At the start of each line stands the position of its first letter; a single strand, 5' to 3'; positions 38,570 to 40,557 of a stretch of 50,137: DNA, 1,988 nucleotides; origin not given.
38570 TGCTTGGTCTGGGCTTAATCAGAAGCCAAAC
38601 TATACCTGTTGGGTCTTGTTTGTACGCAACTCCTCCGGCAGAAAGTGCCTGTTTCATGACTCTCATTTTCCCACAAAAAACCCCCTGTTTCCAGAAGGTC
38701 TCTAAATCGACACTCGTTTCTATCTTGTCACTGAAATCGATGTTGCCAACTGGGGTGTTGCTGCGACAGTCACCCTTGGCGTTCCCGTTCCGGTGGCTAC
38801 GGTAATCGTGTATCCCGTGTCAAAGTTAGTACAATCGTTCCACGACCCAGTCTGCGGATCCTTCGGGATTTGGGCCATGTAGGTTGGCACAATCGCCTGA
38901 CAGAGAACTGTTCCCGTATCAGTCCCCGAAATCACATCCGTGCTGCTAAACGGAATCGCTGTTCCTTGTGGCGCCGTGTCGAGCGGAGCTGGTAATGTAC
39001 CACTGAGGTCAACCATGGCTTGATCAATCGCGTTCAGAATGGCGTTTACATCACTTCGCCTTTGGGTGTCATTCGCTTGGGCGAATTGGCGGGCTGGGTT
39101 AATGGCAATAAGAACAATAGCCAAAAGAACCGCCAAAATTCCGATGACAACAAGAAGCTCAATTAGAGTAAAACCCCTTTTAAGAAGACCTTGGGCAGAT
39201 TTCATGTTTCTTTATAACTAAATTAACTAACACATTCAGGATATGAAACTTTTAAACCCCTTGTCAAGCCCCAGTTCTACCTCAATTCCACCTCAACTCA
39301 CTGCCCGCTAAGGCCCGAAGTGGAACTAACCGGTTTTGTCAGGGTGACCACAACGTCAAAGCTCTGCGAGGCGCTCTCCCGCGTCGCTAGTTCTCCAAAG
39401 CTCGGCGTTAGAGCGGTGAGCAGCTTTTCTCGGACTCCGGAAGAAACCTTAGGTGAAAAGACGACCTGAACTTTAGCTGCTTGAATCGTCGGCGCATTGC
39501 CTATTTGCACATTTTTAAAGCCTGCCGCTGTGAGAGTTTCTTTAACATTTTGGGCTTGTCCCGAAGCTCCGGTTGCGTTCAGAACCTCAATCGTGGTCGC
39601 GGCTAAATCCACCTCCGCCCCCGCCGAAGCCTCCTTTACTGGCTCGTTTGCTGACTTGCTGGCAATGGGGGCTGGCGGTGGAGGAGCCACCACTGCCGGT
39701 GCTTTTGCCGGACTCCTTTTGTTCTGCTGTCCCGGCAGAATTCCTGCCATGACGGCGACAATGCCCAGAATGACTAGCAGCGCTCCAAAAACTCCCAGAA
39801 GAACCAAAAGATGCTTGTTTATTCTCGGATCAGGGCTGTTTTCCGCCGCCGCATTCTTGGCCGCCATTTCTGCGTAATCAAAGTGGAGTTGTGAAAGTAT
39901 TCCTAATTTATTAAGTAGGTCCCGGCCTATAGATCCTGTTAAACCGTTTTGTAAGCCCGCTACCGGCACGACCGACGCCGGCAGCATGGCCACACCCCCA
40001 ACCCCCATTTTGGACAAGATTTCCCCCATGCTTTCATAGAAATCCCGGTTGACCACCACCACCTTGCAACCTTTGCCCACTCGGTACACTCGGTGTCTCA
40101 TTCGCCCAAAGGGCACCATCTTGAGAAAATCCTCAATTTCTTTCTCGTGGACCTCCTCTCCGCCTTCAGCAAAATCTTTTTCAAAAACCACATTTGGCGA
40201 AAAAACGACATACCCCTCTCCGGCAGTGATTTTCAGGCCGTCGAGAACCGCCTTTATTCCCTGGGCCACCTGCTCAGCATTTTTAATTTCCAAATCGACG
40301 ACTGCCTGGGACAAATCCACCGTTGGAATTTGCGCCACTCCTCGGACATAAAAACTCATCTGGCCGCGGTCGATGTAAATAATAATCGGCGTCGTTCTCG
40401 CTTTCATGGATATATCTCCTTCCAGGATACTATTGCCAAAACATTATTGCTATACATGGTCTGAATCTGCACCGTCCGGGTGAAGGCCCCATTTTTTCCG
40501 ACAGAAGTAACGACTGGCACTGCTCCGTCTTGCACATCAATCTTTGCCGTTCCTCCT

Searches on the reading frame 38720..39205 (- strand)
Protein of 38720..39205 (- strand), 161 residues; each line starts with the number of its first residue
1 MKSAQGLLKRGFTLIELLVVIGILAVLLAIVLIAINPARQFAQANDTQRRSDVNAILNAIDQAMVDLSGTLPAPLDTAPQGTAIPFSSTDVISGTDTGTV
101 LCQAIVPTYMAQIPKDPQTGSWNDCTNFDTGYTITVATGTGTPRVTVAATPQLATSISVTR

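Call 13: search_protein_families(library=pfam, proteins=[window:38720-39205:-], max_evalue=0.01)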
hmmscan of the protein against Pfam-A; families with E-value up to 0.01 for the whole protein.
window:38720-39205:- (161 aa): 1 family
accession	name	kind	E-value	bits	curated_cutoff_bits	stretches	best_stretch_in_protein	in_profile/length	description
PF07963.17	N_methyl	-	1.2e-07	31.4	21.2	1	9-32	4-27/27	Prokaryotic N-terminal methylation motif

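Call 14: search_protein_families(library=ncbifam, proteins=[window:38720-39205:-], max_evalue=0.01)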
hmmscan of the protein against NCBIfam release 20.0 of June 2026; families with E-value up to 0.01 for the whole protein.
window:38720-39205:- (161 aa): 15 families
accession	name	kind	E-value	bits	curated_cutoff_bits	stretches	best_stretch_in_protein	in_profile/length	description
TIGR02532.1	IV_pilin_GFxxxE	domain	2.8e-08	33.2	16.3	1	9-32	1-24/24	prepilin-type N-terminal cleavage/methylation domain-containing protein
TIGR01710.1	typeII_sec_gspG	equivalog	5.5e-08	32.9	88.85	1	10-83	1-67/134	type II secretion system major pseudopilin GspG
TIGR01708.2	typeII_sec_gspH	equivalog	2.6e-07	30.8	80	1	10-64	2-55/169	type II secretion system minor pseudopilin GspH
NF007862.0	PRK10574.1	equivalog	1.4e-05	25.3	138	1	9-34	4-29/145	prepilin peptidase-dependent pilin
TIGR02596.1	TIGR02596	subfamily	6.3e-05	23.1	70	1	12-42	1-31/196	Verru_Chthon cassette protein D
NF040999.1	pilin_ComGC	equivalog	0.00012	22.3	75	1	10-36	2-28/84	competence type IV pilus major pilin ComGC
NF041013.1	T4P_ComGE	equivalog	0.00014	21.8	49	1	10-48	4-42/83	competence type IV pilus minor pilin ComGE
NF047828.1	T3SSXpsI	equivalog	0.00015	21.8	150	1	9-50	1-43/132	type II secretion system protein XpsI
TIGR02599.1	TIGR02599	subfamily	0.0011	18.3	256.5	1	11-46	1-39/361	Verru_Chthon cassette protein C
NF040982.1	ComGD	equivalog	0.0012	19.2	70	1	9-38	1-29/139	competence type IV pilus minor pilin ComGD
NF041775.1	typeIV_PilA_Myxo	equivalog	0.0017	18.3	400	1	9-33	10-34/214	type IV pilin protein PilA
NF045849.1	ICE_MMCAP2_0565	equivalog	0.003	17.2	40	1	17-60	17-60/80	Mbov_0395 family pilin-like conjugal transfer protein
NF007800.0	PRK10506.1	equivalog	0.0041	17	158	1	9-40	8-39/163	prepilin peptidase-dependent protein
NF038303.1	EPS_HpsB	equivalog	0.0047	16.9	150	1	10-50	3-39/211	hormogonium polysaccharide secretion pseudopilin HpsB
TIGR01707.1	gspI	equivalog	0.0078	16.7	44.35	0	11-39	1-29/101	type II secretion system minor pseudopilin GspI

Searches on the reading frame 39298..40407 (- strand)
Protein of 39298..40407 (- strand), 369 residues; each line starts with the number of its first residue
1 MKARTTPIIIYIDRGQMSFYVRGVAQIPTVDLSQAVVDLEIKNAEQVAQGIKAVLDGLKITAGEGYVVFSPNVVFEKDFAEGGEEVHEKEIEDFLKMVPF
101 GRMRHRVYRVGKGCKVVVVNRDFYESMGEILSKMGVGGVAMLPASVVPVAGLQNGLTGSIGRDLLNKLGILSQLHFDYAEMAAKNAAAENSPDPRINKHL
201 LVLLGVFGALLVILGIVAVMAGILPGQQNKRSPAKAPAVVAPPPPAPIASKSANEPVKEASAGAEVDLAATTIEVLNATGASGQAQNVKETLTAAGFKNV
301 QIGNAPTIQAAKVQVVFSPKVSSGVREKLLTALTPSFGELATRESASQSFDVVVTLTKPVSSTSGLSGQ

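Call 13: search_protein_families(library=pfam, proteins=[window:39298-40407:-], max_evalue=0.01)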
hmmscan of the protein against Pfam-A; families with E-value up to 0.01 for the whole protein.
window:39298-40407:- (369 aa): 1 family
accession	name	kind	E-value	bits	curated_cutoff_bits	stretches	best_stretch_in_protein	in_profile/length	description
PF13399.11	LytR_C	-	1.1e-09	39.6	22.2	1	271-356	2-82/86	LytR cell envelope-related transcriptional attenuator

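Call 14: search_protein_families(library=ncbifam, proteins=[window:39298-40407:-], max_evalue=0.01)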
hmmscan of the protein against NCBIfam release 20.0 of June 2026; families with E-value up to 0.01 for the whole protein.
window:39298-40407:- (369 aa): 3 families
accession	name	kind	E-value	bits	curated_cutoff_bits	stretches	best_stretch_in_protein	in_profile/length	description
NF035953.1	integrity_Cei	equivalog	4.7e-09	36.3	150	1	208-312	19-124/212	envelope integrity protein Cei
NF040912.1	SGM_5486_fam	subfamily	0.003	17.3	35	1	198-221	12-35/37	SGM_5486 family transporter-associated protein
NF033761.1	gliding_GltJ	equivalog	0.0063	15.6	450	1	183-311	351-482/671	adventurous gliding motility protein GltJ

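Call 27: find_encoding_contigs(protein=window:39298-40407:-, flank=6000, max_places=10)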
Protein window:39298-40407:- (369 aa): 24 contigs read that carry it; 6 places shown.
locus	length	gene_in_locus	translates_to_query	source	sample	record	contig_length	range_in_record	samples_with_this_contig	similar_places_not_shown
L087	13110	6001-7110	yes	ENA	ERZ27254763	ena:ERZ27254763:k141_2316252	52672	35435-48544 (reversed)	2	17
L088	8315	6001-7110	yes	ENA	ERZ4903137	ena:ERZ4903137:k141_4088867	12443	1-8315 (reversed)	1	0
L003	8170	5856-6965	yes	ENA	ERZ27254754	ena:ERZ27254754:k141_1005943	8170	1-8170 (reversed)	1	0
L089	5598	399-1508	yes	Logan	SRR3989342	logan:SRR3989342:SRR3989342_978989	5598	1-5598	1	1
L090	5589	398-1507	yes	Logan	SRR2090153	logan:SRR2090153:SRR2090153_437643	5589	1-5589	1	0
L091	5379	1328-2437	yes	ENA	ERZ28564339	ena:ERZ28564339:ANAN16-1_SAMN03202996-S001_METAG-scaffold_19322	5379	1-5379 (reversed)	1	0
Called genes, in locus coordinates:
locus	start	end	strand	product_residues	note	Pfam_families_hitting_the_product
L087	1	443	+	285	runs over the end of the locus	-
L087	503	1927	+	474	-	PF13185:GAF_2 (weak), PF00512:HisKA, PF02518:HATPase_c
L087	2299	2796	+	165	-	PF07963:N_methyl (faint)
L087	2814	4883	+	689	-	-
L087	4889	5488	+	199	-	-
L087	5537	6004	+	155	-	-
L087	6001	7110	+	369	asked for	PF13399:LytR_C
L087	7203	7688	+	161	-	PF07963:N_methyl (weak)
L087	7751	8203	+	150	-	PF00293:NUDIX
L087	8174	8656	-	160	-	PF01464:SLT (weak), PF06737:Transglycosylas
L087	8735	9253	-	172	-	-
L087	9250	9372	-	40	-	-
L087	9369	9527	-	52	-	-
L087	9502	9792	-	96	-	-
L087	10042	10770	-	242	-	-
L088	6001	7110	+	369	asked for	PF13399:LytR_C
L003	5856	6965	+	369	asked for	PF13399:LytR_C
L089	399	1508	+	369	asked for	PF13399:LytR_C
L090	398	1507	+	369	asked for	PF13399:LytR_C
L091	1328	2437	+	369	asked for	PF13399:LytR_C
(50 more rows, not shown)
